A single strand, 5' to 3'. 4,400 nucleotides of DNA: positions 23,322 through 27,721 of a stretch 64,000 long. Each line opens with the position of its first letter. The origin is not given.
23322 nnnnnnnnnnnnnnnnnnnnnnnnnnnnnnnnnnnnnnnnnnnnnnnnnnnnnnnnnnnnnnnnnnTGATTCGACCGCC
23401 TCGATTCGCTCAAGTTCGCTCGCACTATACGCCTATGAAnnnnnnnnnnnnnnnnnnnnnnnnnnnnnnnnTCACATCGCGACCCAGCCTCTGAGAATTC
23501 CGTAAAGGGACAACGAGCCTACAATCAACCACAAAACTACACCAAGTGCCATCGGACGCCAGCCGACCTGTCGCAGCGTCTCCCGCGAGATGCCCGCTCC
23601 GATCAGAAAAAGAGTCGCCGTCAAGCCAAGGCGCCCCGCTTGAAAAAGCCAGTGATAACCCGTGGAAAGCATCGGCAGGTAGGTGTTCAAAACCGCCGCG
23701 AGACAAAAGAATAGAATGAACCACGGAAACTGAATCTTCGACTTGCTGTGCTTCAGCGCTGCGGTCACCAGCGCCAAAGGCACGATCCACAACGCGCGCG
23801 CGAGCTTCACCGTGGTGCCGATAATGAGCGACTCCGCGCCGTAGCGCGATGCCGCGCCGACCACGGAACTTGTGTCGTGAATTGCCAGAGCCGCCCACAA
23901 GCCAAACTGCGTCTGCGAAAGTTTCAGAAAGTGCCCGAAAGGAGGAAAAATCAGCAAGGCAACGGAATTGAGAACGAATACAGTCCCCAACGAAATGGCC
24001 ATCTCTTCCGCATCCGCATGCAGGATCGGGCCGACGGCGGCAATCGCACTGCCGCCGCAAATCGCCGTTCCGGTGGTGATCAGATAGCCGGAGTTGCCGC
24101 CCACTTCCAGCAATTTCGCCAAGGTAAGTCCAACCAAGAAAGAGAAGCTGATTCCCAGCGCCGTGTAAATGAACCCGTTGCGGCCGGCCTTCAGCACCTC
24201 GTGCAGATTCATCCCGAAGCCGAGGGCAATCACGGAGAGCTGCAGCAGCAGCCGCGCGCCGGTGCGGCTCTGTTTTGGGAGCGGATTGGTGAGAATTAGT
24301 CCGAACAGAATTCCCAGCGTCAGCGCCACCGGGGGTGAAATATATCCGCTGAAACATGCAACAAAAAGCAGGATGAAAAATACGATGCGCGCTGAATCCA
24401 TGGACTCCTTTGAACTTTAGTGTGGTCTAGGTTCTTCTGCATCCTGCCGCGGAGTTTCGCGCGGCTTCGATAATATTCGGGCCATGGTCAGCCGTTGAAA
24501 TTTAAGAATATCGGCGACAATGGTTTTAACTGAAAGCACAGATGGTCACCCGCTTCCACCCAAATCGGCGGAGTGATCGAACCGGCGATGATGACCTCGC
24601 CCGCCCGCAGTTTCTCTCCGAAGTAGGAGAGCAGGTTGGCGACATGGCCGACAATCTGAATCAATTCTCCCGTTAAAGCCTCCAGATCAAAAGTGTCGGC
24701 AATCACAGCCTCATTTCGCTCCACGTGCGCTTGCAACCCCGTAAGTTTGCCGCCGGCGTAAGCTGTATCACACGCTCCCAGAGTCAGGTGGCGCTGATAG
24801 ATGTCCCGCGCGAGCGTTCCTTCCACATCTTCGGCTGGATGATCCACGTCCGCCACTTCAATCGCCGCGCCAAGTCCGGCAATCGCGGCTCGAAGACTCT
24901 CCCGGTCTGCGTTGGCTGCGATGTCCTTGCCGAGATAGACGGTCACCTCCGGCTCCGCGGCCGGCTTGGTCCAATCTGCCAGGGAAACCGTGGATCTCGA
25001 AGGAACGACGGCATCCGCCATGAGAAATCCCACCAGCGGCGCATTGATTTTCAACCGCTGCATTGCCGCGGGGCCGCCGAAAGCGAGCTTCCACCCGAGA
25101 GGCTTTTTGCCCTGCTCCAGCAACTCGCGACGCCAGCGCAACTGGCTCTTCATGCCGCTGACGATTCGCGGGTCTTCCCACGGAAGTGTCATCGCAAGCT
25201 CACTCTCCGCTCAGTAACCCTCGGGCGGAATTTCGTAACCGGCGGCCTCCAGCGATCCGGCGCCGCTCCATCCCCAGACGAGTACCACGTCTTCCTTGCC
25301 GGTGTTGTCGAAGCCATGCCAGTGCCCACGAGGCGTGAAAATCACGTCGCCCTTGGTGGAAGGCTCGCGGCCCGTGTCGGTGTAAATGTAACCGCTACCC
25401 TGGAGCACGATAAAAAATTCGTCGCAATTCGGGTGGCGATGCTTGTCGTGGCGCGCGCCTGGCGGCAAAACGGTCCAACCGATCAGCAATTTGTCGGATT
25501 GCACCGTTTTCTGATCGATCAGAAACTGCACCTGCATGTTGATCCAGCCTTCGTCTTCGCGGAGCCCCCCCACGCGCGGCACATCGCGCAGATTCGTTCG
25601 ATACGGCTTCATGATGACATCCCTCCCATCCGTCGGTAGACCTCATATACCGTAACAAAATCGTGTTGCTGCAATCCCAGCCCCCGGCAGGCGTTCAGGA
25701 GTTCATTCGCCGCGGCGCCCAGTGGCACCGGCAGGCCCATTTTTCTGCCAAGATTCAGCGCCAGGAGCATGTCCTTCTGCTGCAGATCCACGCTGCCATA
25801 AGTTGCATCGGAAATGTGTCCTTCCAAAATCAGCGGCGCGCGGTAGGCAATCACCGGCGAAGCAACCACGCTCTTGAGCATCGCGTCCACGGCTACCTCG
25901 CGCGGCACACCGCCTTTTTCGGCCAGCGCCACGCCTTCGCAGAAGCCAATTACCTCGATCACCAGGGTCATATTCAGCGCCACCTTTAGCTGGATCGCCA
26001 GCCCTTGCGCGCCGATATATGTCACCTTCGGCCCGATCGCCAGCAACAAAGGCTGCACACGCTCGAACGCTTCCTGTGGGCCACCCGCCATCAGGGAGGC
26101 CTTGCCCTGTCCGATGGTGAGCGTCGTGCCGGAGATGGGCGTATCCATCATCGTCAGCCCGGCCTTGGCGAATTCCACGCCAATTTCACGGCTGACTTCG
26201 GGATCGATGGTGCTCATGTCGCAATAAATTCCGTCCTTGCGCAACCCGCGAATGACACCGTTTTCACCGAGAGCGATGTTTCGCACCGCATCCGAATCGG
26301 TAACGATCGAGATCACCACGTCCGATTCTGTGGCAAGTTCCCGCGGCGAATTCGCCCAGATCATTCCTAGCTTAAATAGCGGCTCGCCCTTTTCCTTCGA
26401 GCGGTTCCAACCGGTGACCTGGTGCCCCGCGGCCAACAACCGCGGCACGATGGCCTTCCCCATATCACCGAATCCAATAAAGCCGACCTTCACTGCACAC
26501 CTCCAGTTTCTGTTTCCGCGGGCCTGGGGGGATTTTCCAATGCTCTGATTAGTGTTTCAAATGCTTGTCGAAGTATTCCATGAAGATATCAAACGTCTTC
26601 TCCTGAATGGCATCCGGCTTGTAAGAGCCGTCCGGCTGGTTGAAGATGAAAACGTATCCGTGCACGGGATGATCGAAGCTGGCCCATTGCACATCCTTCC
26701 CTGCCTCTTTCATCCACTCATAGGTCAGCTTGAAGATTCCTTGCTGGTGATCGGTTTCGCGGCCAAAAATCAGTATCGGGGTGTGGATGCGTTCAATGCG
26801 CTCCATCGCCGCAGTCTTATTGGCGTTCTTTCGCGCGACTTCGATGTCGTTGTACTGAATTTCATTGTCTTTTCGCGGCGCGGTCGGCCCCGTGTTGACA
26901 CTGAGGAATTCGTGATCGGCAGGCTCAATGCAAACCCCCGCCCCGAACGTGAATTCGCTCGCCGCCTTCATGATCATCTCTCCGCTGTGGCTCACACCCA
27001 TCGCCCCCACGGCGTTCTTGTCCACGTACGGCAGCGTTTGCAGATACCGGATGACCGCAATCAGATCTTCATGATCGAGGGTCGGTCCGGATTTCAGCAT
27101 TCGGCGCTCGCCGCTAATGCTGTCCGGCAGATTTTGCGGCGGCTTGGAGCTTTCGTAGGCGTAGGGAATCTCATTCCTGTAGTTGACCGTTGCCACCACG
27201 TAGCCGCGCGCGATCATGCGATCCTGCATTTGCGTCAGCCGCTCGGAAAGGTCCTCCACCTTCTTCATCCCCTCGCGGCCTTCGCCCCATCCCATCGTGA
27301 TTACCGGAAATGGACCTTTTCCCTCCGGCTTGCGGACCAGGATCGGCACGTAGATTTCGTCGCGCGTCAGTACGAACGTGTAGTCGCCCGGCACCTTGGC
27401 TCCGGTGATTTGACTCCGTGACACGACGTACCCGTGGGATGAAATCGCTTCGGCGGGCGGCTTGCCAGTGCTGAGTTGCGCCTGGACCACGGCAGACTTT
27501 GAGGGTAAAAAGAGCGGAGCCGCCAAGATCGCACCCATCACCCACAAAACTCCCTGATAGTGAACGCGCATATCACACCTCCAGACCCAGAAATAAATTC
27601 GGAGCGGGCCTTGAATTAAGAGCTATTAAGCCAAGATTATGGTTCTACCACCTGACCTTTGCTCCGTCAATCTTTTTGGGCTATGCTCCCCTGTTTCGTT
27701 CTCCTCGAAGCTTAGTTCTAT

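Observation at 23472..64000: About 40-kb catabolic island for an unidentified substrate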

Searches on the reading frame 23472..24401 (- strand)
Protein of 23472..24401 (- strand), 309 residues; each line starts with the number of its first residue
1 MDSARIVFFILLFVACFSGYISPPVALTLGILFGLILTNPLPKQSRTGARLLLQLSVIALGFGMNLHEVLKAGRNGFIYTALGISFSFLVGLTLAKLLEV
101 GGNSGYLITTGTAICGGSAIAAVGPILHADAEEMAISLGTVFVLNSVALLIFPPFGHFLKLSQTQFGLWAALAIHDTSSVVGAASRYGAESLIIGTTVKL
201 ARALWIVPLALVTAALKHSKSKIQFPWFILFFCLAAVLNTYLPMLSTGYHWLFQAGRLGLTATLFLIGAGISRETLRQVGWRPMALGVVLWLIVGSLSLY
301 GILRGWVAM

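Call 4: search_protein_families(library=pfam, proteins=[window:23472-24401:-], max_evalue=0.001)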
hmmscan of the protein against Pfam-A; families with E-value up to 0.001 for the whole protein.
window:23472-24401:- (309 aa): 3 families
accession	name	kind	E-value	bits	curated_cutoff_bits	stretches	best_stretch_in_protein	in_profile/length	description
PF03601.19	Cons_hypoth698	-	3.5e-50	171.1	24.5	1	25-286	27-303/304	Conserved hypothetical protein 698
PF03818.18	MadM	-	1.4e-05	25.2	24.8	1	48-163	76-190/249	Malonate/sodium symporter MadM subunit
PF03812.18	KdgT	-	6.2e-05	23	25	1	25-144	169-290/305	2-keto-3-deoxygluconate permease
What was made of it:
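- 23472..24401 (-): YeiH-family (PF03601) membrane transporter. Last gene of the left operon. Pfam 171 bits (call 4).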

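Call 40: search_protein_families(library=ncbifam, proteins=[window:23472-24401:-], max_evalue=0.000001)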
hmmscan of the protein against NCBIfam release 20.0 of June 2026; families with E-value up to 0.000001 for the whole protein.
window:23472-24401:- (309 aa): 1 family
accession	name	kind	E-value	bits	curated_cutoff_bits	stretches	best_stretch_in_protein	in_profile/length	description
TIGR00698.1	TIGR00698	subfamily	8.9e-29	100.8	232.6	1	9-299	11-327/335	YeiH family putative sulfate export transporter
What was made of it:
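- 23472..24401 (-): TIGR00698 gives 101 bits against a cut-off of 233 (call 40).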

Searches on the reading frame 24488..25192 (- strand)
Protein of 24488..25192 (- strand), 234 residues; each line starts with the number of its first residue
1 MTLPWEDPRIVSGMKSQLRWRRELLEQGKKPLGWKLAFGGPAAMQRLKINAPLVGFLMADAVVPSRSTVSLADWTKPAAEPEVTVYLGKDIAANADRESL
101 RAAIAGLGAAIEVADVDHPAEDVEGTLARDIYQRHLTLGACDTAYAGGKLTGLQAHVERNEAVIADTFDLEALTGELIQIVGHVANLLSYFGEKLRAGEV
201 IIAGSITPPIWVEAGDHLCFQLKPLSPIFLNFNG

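Call 4: search_protein_families(library=pfam, proteins=[window:24488-25192:-], max_evalue=0.001)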
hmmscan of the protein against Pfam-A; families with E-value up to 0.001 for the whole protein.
window:24488-25192:- (234 aa): 1 family
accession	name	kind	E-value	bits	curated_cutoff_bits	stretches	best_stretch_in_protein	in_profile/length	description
PF01557.24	FAA_hydrolase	-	2.5e-10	40.8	23.9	1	50-222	30-203/214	Fumarylacetoacetate (FAA) hydrolase C-terminal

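Call 40: search_protein_families(library=ncbifam, proteins=[window:24488-25192:-], max_evalue=0.000001)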
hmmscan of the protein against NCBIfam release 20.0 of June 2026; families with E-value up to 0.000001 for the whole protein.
window:24488-25192:- (234 aa): 4 families
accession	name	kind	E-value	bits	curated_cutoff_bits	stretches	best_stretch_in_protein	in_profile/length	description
TIGR03218.1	catechol_dmpH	equivalog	4.6e-18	65.5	350.55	1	17-229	46-260/263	2-oxo-3-hexenedioate decarboxylase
TIGR02312.1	HpaH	equivalog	3.9e-15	56.1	351.5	1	14-232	40-266/267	2-oxo-hept-4-ene-1,7-dioate hydratase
TIGR03220.1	catechol_dmpE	equivalog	1.1e-14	54.5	408.8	1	17-223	38-246/255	2-oxopent-4-enoate hydratase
NF008461.0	PRK11342.1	equivalog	8.8e-13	48.1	350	1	26-224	51-251/269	2-keto-4-pentenoate hydratase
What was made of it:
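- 24488..25192 (-): FAH-superfamily protein resembling the MhpD/HpaH/DmpH hydratases and decarboxylases. Calls 4 and 40.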

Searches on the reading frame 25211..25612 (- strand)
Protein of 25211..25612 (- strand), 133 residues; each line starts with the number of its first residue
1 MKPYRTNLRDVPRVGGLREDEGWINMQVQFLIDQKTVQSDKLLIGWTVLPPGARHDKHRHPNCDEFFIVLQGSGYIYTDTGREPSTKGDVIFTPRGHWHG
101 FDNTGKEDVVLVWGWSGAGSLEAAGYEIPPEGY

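Call 4: search_protein_families(library=pfam, proteins=[window:25211-25612:-], max_evalue=0.001)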
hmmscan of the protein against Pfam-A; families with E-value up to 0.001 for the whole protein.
window:25211-25612:- (133 aa): 4 families
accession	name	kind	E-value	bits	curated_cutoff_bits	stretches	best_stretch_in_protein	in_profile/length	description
PF07883.17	Cupin_2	-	3.9e-18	65.4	27.2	1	46-113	2-68/70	Cupin domain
PF00190.28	Cupin_1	-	7.6e-08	32.5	22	1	46-112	37-110/151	Cupin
PF02311.25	AraC_binding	-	4.8e-06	26.8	21.1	1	51-109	12-69/135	AraC-like ligand binding domain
PF16867.11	DMSP_lyase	-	4.9e-06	26.8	27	1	37-101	90-153/162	Dimethlysulfonioproprionate lyase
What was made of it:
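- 25211..25612 (-): Cupin A, a single-domain metal cupin. Cupin_2 65 bits (call 4).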

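Call 40: search_protein_families(library=ncbifam, proteins=[window:25211-25612:-], max_evalue=0.000001)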
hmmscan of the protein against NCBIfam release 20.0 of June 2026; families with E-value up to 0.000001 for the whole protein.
window:25211-25612:- (133 aa): 1 family
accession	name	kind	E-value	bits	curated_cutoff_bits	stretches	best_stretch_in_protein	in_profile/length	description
NF049940.1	MandnitrLy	equivalog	7.9e-07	28.9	140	1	39-102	32-97/130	(R)-mandelonitrile lyase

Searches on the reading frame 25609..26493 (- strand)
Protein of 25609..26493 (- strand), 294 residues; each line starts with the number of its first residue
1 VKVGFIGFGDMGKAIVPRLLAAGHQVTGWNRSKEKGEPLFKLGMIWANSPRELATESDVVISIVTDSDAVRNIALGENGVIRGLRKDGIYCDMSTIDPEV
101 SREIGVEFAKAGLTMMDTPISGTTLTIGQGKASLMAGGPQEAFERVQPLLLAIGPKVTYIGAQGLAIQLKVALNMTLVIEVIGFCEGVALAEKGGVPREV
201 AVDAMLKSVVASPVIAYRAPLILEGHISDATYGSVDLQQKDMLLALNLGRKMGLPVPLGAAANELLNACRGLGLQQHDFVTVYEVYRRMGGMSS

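Call 4: search_protein_families(library=pfam, proteins=[window:25609-26493:-], max_evalue=0.001)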
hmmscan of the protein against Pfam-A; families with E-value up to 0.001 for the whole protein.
window:25609-26493:- (294 aa): 4 families
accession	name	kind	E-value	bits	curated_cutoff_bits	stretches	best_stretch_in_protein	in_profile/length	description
PF03446.21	NAD_binding_2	-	6.1e-44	150.3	21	1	2-161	1-161/161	NAD binding domain of 6-phosphogluconate dehydrogenase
PF14833.11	NAD_binding_11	-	1.3e-17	64.6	30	1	168-286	5-122/122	NAD-binding of NADP-dependent 3-hydroxyisobutyrate dehydrogenase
PF03807.23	F420_oxidored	-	1.9e-10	41.6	21.6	1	2-64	1-67/94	NADP oxidoreductase coenzyme F420-dependent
PF02826.25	2-Hacid_dh_C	-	3.6e-08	33.4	25.1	1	2-73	38-108/178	D-isomer specific 2-hydroxyacid dehydrogenase, NAD binding domain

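Call 40: search_protein_families(library=ncbifam, proteins=[window:25609-26493:-], max_evalue=0.000001)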
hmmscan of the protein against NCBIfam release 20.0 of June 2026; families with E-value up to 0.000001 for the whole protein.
window:25609-26493:- (294 aa): 10 families
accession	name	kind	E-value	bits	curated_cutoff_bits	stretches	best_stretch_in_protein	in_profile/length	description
NF008592.0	PRK11559.1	equivalog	2.6e-56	191.1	397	1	1-291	3-291/296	2-hydroxy-3-oxopropionate reductase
TIGR01505.1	tartro_sem_red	equivalog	7.5e-54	182.9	340.75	1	2-290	1-287/291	2-hydroxy-3-oxopropionate reductase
TIGR01692.1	HIBADH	equivalog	2.8e-49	168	291.6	1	5-287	1-288/288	3-hydroxyisobutyrate dehydrogenase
NF012005.0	PRK15461.1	equivalog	1e-48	166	348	1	2-293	3-293/298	sulfolactaldehyde 3-reductase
NF043037.1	ThreonDh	equivalog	2.5e-45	155.2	350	1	2-287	4-288/297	L-threonate dehydrogenase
NF011633.0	PRK15059.1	equivalog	1.1e-33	116.7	451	1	1-283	1-280/292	2-hydroxy-3-oxopropionate reductase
NF007161.0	PRK09599.1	subfamily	1.2e-13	50.9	271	1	1-156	1-155/302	NADP-dependent phosphogluconate dehydrogenase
TIGR00872.1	gnd_rel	equivalog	2.3e-09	36.9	297.2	1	1-164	1-165/299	phosphogluconate dehydrogenase (NAD(+)-dependent, decarboxylating)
NF006765.0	PRK09287.1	equivalog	4.2e-08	32.5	413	1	2-162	5-175/476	NADP-dependent phosphogluconate dehydrogenase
TIGR00873.1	gnd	equivalog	2.1e-07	30.1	426.7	0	3-164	2-173/467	decarboxylating NADP(+)-dependent phosphogluconate dehydrogenase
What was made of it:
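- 25609..26493 (-): HIBADH-family dehydrogenase A, resembling tartronate-semialdehyde reductase. Calls 4 and 40 (191 bits against 397).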

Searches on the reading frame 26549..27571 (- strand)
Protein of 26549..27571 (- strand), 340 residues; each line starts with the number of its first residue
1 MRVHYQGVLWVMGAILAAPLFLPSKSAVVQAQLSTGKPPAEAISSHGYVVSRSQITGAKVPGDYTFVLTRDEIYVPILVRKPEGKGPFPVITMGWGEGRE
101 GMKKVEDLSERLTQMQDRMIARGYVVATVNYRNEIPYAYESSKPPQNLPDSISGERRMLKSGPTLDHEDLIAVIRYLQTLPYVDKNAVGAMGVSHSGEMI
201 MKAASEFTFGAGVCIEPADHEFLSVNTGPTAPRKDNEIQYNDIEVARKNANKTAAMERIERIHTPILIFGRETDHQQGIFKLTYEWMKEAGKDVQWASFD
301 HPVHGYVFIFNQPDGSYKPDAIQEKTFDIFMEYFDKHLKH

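Call 4: search_protein_families(library=pfam, proteins=[window:26549-27571:-], max_evalue=0.001)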
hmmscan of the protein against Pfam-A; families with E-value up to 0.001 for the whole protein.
window:26549-27571:- (340 aa): 3 families
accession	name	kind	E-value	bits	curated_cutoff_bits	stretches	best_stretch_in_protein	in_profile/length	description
PF00326.27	Peptidase_S9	-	3.6e-06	27.1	22.6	1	166-339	44-211/213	Prolyl oligopeptidase family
PF01738.24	DLH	-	3.6e-06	27.1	21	1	112-336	30-215/217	Dienelactone hydrolase family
PF08840.17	BAAT_C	-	0.00028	21.4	20.9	0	174-238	10-80/210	BAAT / Acyl-CoA thioester hydrolase C terminal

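Call 40: search_protein_families(library=ncbifam, proteins=[window:26549-27571:-], max_evalue=0.000001)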
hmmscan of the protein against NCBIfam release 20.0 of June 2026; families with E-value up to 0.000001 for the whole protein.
window:26549-27571:- (340 aa): 0 families
